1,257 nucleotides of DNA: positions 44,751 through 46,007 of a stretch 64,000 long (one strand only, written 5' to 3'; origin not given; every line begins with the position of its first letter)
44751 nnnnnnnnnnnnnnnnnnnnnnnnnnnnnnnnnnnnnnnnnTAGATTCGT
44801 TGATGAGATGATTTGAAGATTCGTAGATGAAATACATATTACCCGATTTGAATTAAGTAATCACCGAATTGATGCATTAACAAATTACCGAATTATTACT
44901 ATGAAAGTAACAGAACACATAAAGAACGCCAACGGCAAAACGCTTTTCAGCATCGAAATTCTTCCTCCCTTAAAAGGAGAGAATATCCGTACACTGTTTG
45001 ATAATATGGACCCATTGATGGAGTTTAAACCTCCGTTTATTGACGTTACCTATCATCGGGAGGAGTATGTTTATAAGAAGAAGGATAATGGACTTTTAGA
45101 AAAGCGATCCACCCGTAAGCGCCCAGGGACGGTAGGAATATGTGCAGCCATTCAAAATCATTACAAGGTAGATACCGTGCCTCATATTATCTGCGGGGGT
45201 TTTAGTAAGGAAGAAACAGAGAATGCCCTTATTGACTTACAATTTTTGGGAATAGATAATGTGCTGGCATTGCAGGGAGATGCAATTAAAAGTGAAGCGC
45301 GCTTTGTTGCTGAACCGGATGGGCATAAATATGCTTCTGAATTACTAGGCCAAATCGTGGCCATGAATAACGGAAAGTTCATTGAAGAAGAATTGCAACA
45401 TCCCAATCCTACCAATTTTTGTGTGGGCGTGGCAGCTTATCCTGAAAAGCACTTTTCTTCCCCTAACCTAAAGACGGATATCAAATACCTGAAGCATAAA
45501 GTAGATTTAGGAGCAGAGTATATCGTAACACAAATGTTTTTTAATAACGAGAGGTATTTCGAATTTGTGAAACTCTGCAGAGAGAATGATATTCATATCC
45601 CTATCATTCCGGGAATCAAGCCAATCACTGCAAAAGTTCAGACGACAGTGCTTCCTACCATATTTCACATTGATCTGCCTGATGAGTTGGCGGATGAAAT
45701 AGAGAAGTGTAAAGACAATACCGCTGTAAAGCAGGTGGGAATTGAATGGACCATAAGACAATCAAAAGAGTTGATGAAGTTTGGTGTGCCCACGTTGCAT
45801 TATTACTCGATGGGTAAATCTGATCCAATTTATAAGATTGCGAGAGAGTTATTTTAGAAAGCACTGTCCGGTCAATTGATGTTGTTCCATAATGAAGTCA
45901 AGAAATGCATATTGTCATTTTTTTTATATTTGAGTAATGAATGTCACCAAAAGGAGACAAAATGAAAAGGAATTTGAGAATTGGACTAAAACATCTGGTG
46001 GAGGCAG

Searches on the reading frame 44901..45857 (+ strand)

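Call 77: search_protein_families(library=pfam, proteins=[window:44901-45857:+], max_evalue=0.00001)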
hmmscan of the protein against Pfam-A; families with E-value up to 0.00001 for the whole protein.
window:44901-45857:+ (318 aa): 1 family
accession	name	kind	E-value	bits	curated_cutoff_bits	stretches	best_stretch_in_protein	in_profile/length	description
PF02219.23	MTHFR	-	1.1e-65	222.3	24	1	7-316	6-285/287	Methylenetetrahydrofolate reductase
